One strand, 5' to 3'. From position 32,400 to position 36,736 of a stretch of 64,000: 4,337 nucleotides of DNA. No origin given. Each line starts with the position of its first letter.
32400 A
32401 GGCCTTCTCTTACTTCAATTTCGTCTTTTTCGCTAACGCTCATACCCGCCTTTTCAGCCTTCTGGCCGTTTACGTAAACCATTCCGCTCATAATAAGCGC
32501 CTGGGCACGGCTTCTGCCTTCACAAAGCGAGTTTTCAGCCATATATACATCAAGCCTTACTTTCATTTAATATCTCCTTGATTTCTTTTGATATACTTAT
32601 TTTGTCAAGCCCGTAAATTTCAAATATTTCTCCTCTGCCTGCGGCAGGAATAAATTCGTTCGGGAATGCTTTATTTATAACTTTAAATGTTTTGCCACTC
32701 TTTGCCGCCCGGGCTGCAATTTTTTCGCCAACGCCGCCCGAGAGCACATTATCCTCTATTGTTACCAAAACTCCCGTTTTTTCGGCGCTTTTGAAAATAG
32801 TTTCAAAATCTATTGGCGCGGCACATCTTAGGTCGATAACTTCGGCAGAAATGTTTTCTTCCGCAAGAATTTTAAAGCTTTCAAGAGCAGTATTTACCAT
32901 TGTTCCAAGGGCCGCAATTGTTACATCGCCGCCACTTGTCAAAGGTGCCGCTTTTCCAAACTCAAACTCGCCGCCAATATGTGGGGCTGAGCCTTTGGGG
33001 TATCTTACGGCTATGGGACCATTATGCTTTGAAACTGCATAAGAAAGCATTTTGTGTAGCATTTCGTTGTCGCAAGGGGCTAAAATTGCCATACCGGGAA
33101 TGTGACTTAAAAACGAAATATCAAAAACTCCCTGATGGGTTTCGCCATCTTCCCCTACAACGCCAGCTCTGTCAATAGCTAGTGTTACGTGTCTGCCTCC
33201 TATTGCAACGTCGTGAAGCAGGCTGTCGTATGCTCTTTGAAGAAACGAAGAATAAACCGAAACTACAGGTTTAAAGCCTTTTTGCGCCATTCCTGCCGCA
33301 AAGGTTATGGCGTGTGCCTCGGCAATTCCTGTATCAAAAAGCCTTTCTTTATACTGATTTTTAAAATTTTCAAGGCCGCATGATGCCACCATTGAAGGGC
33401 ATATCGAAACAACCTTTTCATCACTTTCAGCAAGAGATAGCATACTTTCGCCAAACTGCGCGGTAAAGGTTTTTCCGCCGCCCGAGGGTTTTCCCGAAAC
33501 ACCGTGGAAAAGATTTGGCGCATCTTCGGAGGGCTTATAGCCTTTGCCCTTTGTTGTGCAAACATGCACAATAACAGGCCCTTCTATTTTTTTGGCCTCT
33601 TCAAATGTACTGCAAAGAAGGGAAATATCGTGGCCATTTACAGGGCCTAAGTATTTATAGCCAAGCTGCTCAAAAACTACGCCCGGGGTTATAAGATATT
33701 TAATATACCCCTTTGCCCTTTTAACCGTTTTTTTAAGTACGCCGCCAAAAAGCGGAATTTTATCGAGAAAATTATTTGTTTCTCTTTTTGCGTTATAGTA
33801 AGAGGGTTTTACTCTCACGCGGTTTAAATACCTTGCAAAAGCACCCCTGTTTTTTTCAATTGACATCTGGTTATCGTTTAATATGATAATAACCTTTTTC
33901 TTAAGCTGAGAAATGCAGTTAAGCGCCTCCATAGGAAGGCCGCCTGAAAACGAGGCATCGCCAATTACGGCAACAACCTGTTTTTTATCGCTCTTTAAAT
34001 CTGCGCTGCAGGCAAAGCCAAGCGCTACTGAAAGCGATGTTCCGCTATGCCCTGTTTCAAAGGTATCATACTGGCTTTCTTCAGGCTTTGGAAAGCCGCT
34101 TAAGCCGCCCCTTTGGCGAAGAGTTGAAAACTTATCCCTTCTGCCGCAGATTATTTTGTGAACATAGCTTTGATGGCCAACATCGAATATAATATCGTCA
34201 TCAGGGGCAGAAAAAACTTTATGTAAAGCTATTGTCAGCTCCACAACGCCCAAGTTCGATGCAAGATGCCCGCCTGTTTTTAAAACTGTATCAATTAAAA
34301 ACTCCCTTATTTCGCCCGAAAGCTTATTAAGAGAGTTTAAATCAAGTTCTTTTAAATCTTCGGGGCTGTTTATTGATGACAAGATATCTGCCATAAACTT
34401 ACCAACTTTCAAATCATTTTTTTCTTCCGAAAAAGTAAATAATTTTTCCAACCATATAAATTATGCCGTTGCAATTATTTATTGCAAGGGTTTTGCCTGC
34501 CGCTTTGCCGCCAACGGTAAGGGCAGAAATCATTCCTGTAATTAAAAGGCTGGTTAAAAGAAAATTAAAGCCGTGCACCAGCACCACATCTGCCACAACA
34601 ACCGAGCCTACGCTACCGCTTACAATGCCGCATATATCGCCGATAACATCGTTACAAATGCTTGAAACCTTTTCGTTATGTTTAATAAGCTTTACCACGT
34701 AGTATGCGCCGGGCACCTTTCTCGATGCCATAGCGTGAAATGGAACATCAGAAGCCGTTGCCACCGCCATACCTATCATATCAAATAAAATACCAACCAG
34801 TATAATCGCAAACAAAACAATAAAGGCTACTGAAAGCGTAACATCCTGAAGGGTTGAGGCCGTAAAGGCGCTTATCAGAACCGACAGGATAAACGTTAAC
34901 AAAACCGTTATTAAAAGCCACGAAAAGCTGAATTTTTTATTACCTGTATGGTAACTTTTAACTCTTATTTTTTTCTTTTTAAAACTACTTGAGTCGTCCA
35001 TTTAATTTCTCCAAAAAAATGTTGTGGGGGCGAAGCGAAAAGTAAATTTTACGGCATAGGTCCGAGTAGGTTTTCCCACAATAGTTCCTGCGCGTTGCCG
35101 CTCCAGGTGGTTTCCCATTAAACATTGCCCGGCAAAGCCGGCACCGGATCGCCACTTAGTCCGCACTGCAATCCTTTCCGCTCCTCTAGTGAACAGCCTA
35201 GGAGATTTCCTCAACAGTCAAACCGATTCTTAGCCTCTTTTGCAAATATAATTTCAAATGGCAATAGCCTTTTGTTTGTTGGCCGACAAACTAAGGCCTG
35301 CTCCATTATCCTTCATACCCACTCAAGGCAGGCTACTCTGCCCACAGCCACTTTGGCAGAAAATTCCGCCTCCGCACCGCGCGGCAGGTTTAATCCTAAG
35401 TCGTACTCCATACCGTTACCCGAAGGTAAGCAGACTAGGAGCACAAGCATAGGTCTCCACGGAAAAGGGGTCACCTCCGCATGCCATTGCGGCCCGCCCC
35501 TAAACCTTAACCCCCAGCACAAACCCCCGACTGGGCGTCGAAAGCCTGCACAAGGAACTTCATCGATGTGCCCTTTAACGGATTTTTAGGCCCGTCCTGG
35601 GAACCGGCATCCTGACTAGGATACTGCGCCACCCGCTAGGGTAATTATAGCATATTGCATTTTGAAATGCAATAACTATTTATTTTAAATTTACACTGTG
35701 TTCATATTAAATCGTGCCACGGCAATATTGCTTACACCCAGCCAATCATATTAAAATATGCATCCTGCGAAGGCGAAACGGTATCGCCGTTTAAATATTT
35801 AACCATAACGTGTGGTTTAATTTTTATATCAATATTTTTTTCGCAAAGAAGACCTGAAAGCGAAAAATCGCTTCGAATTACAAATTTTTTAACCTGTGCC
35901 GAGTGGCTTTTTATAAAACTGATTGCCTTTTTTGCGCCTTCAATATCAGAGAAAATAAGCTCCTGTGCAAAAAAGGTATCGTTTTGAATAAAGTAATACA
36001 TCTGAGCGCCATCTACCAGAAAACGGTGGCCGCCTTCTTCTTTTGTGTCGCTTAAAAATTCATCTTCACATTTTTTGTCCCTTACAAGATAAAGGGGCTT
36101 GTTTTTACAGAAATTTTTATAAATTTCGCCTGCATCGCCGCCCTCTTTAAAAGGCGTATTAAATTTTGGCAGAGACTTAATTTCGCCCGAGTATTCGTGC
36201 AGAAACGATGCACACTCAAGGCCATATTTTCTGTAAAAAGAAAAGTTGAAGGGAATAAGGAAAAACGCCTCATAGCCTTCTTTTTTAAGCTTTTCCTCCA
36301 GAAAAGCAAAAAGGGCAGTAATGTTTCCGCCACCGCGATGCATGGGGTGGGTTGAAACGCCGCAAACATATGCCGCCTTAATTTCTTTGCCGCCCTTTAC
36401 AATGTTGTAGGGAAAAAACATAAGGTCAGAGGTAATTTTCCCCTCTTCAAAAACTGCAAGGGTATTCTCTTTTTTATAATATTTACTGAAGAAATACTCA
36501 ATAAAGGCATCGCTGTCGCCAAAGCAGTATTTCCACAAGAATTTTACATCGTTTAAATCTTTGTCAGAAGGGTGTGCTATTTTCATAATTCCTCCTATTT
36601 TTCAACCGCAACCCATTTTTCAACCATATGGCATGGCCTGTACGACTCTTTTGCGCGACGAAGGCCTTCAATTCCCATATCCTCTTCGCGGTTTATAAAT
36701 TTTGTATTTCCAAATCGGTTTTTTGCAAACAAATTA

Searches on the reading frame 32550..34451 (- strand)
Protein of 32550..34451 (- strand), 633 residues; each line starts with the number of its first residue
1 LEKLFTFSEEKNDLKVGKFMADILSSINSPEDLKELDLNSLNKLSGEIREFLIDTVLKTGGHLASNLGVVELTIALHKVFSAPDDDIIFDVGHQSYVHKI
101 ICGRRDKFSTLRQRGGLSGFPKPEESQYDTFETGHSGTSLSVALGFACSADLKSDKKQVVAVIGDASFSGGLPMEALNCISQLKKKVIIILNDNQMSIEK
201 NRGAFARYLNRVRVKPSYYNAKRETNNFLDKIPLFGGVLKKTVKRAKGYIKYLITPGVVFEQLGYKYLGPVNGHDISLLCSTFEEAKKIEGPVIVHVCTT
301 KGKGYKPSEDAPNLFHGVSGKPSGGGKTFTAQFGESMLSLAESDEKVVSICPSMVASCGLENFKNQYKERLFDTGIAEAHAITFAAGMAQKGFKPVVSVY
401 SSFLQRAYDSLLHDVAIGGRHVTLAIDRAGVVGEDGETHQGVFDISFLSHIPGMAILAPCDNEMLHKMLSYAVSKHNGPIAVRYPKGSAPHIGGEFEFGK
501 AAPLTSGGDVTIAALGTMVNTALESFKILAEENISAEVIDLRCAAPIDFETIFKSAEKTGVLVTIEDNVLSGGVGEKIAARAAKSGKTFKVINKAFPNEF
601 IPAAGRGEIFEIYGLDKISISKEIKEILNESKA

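Call 4: search_protein_families(library=pfam, proteins=[window:32550-34451:-])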
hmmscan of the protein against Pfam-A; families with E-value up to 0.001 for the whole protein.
window:32550-34451:- (633 aa): 4 families
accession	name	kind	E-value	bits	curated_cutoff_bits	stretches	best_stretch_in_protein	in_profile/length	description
PF13292.11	DXP_synthase_N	-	7.5e-113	376.8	21.2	1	24-299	1-274/274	1-deoxy-D-xylulose-5-phosphate synthase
PF02779.29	Transket_pyr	-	7.7e-39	133.6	27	1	329-489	5-172/174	Transketolase, pyrimidine binding domain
PF02780.25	Transketolase_C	-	2e-27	96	25.9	1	499-619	1-123/124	Transketolase, C-terminal domain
PF02775.26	TPP_enzyme_C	-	1.5e-06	28.5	21.9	1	133-198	27-87/151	Thiamine pyrophosphate enzyme, C-terminal TPP binding domain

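Call 5: search_protein_families(library=ncbifam, proteins=[window:32550-34451:-])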
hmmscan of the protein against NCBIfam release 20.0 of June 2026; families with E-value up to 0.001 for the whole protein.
window:32550-34451:- (633 aa): 12 families
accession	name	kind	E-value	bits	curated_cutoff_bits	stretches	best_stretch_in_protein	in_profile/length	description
TIGR00204.1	dxs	equivalog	1.3e-204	681.3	465.95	1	24-628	1-615/616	1-deoxy-D-xylulose-5-phosphate synthase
NF003933.0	PRK05444.2-2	equivalog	7.7e-175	582.9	395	1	21-628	5-605/606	1-deoxy-D-xylulose-5-phosphate synthase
NF008968.0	PRK12315.1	subfamily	1.3e-146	489.2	510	2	259-628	203-581/582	1-deoxy-D-xylulose-5-phosphate synthase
NF004559.0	PRK05899.2-5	equivalog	4.7e-64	216.7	488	2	331-629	322-625/627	transketolase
NF004556.0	PRK05899.2-2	equivalog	3.4e-39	134.6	575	1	332-628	327-638/639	transketolase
NF006667.0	PRK09212.1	subfamily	4.1e-26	91.7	321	1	368-585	50-279/327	pyruvate dehydrogenase complex E1 component subunit beta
NF008854.0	PRK11892.1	equivalog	1.5e-22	79.9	454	1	368-585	188-418/464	pyruvate dehydrogenase complex E1 component subunit beta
TIGR00232.1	tktlase_bact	equivalog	6.2e-15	54.6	682.25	1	363-545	390-578/654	transketolase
NF004558.0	PRK05899.2-4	equivalog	8.9e-12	44.2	788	1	353-541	375-569/651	transketolase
NF006203.0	PRK08327.1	equivalog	2.1e-06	26.5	456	1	131-196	426-490/571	thiamine pyrophosphate-requiring protein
TIGR03181.1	PDH_E1_alph_x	equivalog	2.4e-06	26.7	411.35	1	137-200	125-188/341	pyruvate dehydrogenase (acetyl-transferring) E1 component subunit alpha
TIGR03182.1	PDH_E1_alph_y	equivalog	0.00023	20.2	393.85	1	137-199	113-175/315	pyruvate dehydrogenase (acetyl-transferring) E1 component subunit alpha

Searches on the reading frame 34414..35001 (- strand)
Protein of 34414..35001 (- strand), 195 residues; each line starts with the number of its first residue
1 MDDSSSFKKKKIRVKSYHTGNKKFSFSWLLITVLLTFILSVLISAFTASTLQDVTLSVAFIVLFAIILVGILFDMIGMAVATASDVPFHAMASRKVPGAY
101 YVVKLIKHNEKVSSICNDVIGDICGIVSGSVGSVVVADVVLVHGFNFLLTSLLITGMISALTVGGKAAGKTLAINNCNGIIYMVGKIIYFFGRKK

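Call 4: search_protein_families(library=pfam, proteins=[window:34414-35001:-])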
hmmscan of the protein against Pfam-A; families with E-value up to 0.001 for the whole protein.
window:34414-35001:- (195 aa): 0 families

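Call 5: search_protein_families(library=ncbifam, proteins=[window:34414-35001:-])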
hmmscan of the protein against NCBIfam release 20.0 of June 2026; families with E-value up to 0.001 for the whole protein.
window:34414-35001:- (195 aa): 0 families

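Call 9: find_homologous_proteins(query=window:34414-35001:-)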
Query window:34414-35001:- (195 aa): 7771 proteins with E <= 0.001 among 8000 candidates; the best 120 are listed.
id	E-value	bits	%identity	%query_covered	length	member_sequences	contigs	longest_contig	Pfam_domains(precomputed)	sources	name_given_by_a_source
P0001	9.2e-116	402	100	100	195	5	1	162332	-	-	-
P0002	2.7e-105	368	90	100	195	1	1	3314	-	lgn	-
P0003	1.5e-97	343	84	100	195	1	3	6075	-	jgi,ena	-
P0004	2.1e-97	342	85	100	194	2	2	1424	-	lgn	-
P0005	8.8e-96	337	81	100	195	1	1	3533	-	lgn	-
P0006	1.1e-94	333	84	91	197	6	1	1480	-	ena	-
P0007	1.9e-93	329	78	100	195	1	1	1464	-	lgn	-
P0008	3.8e-92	325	77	100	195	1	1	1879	-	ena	-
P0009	4.7e-92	325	77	100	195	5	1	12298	-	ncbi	-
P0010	2.5e-74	267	65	96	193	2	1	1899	PF01595.26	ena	-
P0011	4.7e-73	263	64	96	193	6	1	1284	PF01595.26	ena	-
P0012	1.6e-72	261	64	92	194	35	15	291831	-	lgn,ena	-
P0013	4.0e-72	260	64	92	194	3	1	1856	-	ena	-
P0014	9.3e-72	259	62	98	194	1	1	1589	-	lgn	-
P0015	3.8e-70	253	90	69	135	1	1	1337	-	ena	-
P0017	3.4e-68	247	63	96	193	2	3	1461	PF01595.26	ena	-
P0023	4.5e-62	227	59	95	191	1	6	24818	PF01595.26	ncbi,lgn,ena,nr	ncbi:MAG: DUF21 domain-containing protein [Clostridia bacterium]|nr:DUF21 domain-containing protein 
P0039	5.1e-54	201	52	97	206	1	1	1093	PF01595.26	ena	-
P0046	3.3e-49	185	52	93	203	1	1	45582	PF01595.26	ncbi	-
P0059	2.9e-46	175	47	96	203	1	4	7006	PF01595.26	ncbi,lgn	-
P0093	1.9e-45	173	45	98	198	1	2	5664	PF01595.26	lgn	-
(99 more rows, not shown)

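Call 17: search_solved_structures(query=window:34414-35001:-, max_evalue=1, show_alignments=2)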
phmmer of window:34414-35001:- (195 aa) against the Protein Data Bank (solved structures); distinct sequences matched with E-value up to 1: 1.
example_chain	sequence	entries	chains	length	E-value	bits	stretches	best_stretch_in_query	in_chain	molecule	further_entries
1xq1_A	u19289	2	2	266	0.62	13.1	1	82-137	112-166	PUTATIVE TROPINONE REDUCATSE | Putative tropinone reductase homolog At1g07440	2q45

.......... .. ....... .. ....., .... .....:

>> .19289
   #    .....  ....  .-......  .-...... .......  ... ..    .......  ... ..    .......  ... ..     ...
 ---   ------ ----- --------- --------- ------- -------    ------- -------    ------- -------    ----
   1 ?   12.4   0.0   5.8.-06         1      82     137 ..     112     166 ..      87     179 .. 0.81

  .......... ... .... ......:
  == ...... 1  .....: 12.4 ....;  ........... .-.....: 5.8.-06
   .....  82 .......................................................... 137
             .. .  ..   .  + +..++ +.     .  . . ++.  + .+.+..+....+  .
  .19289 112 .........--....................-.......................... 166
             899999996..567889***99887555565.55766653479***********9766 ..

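Call 24: find_encoding_contigs(protein=P0009, flank=6000, max_places=3)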
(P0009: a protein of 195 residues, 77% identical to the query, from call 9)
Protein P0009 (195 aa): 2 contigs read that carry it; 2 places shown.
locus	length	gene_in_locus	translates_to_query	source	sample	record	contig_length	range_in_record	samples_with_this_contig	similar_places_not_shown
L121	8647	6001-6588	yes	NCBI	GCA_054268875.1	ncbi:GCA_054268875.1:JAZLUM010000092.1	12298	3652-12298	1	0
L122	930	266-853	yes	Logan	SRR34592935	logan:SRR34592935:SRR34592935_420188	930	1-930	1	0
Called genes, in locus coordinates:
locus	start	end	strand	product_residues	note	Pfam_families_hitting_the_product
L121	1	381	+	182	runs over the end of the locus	PF01965:DJ-1_PfpI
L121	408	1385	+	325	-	PF02618:YceG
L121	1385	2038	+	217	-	PF01596:Methyltransf_3, PF01135:PCMT, PF02475:TRM5-TYW2_MTfase (weak), PF13649:Methyltransf_25 (weak), PF13847:Methyltransf_31, PF13578:Methyltransf_24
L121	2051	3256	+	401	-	PF01136:Peptidase_U32, PF16325:Peptidase_U32_C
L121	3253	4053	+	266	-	PF00696:AA_kinase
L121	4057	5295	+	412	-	PF00171:Aldedh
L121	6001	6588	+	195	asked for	-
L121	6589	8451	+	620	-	PF13292:DXP_synthase_N, PF02775:TPP_enzyme_C (faint), PF02779:Transket_pyr, PF02780:Transketolase_C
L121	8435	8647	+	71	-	?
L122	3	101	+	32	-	?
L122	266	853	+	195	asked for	-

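Call 25: find_encoding_contigs(protein=P0003, flank=6000, max_places=3)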
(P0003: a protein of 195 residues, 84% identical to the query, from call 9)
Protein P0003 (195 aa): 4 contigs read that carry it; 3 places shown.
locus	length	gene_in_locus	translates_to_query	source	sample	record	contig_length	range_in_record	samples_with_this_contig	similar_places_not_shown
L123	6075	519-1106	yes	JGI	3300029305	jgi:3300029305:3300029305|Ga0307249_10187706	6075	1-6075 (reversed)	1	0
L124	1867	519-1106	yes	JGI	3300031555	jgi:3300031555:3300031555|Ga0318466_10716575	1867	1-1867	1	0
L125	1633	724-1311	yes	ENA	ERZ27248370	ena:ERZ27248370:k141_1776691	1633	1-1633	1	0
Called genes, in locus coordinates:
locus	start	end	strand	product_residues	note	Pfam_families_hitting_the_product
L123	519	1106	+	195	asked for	-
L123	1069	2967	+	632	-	PF13292:DXP_synthase_N, PF00456:Transketolase_N (faint), PF02775:TPP_enzyme_C (weak), PF02779:Transket_pyr, PF02780:Transketolase_C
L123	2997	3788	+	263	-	PF01479:S4, PF01728:FtsJ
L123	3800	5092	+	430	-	PF08245:Mur_ligase_M (weak), PF08353:MurT_C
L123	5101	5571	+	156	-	-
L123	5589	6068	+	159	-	PF01037:AsnC_trans_reg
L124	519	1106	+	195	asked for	-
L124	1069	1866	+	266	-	?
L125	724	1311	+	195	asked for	-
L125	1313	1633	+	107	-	?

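Call 26: find_encoding_contigs(protein=P0002, flank=6000, max_places=3)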
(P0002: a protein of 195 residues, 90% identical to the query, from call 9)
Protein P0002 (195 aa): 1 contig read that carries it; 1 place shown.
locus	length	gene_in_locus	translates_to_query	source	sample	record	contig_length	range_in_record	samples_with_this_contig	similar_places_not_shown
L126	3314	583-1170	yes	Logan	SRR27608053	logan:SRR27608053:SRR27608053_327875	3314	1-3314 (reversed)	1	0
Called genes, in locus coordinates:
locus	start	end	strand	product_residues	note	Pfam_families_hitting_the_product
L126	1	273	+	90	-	?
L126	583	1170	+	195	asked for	-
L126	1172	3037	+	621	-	PF13292:DXP_synthase_N, PF02775:TPP_enzyme_C (weak), PF02779:Transket_pyr, PF02780:Transketolase_C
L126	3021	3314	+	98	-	?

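Call 47: predict_structure(alignment_id=A3)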
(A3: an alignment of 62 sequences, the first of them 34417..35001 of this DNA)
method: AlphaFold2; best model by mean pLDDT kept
length: 195 residues; sequences in the alignment: 62
mean_pLDDT: 77.1   pTM: 0.67
mean pLDDT of the five models: 77.1, 76.7, 76.2, 75.3, 72.3
residues with pLDDT >= 90: 0; 70-90: 163; 50-70: 7; < 50: 25
segments of 3 or more residues with pLDDT < 50: 1-24
pLDDT, mean of each block of 10 residues (from residue 1): 45 45 64 81 77 73 85 87 83 83 85 82 81 81 80 85 84 85 86 61
secondary structure, 60 per line:
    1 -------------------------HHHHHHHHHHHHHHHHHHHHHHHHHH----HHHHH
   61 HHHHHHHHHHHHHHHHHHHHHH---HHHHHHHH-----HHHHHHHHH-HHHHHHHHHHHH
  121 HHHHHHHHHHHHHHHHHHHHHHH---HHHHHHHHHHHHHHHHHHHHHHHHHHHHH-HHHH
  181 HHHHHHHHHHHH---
elements in order: H26-51 H56-82 H86-93 H99-107 H109-143 H147-175 H177-192

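Call 51: fold_search(model_id=the predicted structure, library=pdb)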
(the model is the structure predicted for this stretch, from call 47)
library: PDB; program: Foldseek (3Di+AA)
matches with E <= 10: 342; with E <= 0.001: 0
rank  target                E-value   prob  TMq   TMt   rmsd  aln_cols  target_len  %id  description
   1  7m1t_A                7.1e-03  1.00  0.54  0.34   4.0       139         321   17  Crystal structure of an archaeal CNNM, MtCorB, with C-terminal deletion in complex with Mg2+-ATP (released 2021-06-16)
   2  7m1t_B                7.4e-03  1.00  0.46  0.30   5.6       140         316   16  Crystal structure of an archaeal CNNM, MtCorB, with C-terminal deletion in complex with Mg2+-ATP (released 2021-06-16)
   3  7m1u_B                3.7e-02  1.00  0.48  0.34   4.5       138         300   16  Crystal structure of an archaeal CNNM, MtCorB, R235L mutant with C-terminal deletion (released 2021-06-16)
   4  7m1u_A                1.1e-01  1.00  0.53  0.35   4.2       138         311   17  Crystal structure of an archaeal CNNM, MtCorB, R235L mutant with C-terminal deletion (released 2021-06-16)
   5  7cff                  4.0e-01  0.99  0.47  0.56   4.2       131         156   14  Structure of the thermostabilized transmembrane domain of the bacterial CNNM/CorC family Mg2+ transporter in complex wit (released 2021-02-24)
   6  7cfg                  4.2e-01  0.99  0.48  0.57   4.1       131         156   14  Structure of the transmembrane domain of the bacterial CNNM/CorC family Mg2+ transporter in complex with Mg2+ (released 2021-02-24)
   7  8tso_A                1.0e+00  0.20  0.24  0.11  14.9       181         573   16  KDL bound, nucleotide-free MsbA in open, outward-facing conformation (released 2024-06-19)
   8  7p14_A                1.1e+00  0.25  0.26  0.17  13.4       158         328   12  Structure of full-length rXKR9 in complex with a sybody at 3.66A (released 2021-07-28)
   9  5ouz                  1.3e+00  0.15  0.19  0.20  12.2       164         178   12  Metal free structure of Y40F SynFtn (released 2019-01-23)
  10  7ymh_A                1.3e+00  0.11  0.16  0.12  20.7       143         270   12  Cryo-EM structure of Nb29-alpha1AAR-miniGsq complex bound to noradrenaline (released 2023-07-05)
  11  7pf9                  1.4e+00  0.12  0.19  0.20  13.4       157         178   12  SynFtn Variant E141D (released 2021-12-08)
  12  9ryf_A                1.5e+00  0.23  0.29  0.12  15.3       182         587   13  Heterodimeric ABC exporter TmrAB (wild type) in ATP-bound outward-facing occluded conformation in the absence of Mg2+ (released 2026-04-08)
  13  7pf8                  1.6e+00  0.13  0.19  0.20  13.3       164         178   12  SynFtn Variant E141A (released 2021-12-08)
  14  5ohf_C                1.6e+00  0.06  0.14  0.16  18.6       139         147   10  Globin sensor domain of AfGcHK (FeIII form) in complex with cyanide, partially reduced (released 2017-11-08)
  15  8dmm_A                1.9e+00  0.14  0.24  0.12  14.1       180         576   16  Structure of the vanadate-trapped MsbA bound to KDL (released 2022-12-14)
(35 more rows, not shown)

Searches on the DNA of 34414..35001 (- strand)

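Call 27: search_rna_families(sources=[L121, L123, L125, L126, L056, L019, L066, L107, L018, L034, L118, L079, L100, L059, L037], threshold=gathering)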
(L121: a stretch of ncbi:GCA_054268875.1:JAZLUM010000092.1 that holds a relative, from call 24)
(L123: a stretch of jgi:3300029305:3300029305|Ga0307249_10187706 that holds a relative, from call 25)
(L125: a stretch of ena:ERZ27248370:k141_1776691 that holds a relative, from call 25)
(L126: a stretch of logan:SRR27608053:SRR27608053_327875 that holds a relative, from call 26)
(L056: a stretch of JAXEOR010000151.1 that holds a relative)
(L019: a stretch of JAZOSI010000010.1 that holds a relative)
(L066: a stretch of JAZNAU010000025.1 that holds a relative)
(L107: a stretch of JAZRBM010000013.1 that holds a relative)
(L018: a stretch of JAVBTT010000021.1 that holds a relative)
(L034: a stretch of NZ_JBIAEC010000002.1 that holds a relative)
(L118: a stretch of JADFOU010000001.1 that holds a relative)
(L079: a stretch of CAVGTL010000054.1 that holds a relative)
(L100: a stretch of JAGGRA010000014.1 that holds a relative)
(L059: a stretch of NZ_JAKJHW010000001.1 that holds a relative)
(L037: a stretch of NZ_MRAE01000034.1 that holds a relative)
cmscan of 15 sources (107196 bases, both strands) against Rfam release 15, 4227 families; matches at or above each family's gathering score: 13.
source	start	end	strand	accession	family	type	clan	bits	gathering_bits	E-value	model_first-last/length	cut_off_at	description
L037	2811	3417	+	RF01071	OLE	Gene;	-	554.2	50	1.4e-159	1-616/616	no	Ornate Large Extremophilic RNA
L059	6338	6972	-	RF01071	OLE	Gene;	-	515.6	50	4.3e-148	1-616/616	no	Ornate Large Extremophilic RNA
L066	3788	4420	+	RF01071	OLE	Gene;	-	512.8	50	2.9e-147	1-616/616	no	Ornate Large Extremophilic RNA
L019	6884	7531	-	RF01071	OLE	Gene;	-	510.7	50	1.2e-146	1-616/616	no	Ornate Large Extremophilic RNA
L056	3266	3898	-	RF01071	OLE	Gene;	-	509.9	50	2e-146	1-616/616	no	Ornate Large Extremophilic RNA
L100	6731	7356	-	RF01071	OLE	Gene;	-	503.4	50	1.8e-144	1-616/616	no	Ornate Large Extremophilic RNA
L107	5122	5767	+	RF01071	OLE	Gene;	-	497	50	1.4e-142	1-616/616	no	Ornate Large Extremophilic RNA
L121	5355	5991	+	RF01071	OLE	Gene;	-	449.6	50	1.6e-128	1-616/616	no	Ornate Large Extremophilic RNA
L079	3201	3822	+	RF01071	OLE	Gene;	-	448.5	50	3.4e-128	1-616/616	no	Ornate Large Extremophilic RNA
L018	1285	1919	+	RF01071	OLE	Gene;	-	441.9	50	3.2e-126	1-616/616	no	Ornate Large Extremophilic RNA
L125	73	712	+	RF01071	OLE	Gene;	-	433.8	50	8e-124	1-616/616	no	Ornate Large Extremophilic RNA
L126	1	575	+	RF01071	OLE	Gene;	-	395.8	50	1.5e-112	65-616/616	5'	Ornate Large Extremophilic RNA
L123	1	507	+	RF01071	OLE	Gene;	-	313.7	50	3.3e-88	134-616/616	5'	Ornate Large Extremophilic RNA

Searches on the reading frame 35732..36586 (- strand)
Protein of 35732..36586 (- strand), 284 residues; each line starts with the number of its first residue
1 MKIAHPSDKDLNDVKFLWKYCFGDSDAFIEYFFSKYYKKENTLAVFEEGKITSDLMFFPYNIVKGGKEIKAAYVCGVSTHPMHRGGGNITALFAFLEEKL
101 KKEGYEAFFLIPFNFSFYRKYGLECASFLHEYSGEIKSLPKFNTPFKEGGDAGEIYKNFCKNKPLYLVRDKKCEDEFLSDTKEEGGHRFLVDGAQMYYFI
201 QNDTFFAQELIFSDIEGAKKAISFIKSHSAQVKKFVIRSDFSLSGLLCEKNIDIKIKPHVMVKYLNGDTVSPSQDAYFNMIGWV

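Call 4: search_protein_families(library=pfam, proteins=[window:35732-36586:-])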
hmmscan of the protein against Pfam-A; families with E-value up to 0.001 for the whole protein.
window:35732-36586:- (284 aa): 2 families
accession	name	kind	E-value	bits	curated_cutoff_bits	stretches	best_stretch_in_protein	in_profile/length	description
PF13527.13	Acetyltransf_9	-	4.9e-29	101.4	25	1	6-124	5-125/127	Acetyltransferase (GNAT) domain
PF00583.31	Acetyltransf_1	-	0.00035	21.3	20.7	1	38-110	31-98/116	Acetyltransferase (GNAT) family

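Call 5: search_protein_families(library=ncbifam, proteins=[window:35732-36586:-])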
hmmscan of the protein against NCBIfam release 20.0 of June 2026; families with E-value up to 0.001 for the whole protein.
window:35732-36586:- (284 aa): 1 family
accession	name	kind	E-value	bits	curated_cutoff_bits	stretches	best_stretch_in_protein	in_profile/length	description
NF002368.0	PRK01346.1-5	equivalog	1.2e-09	37.5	576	1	7-269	13-280/402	enhanced intracellular survival protein Eis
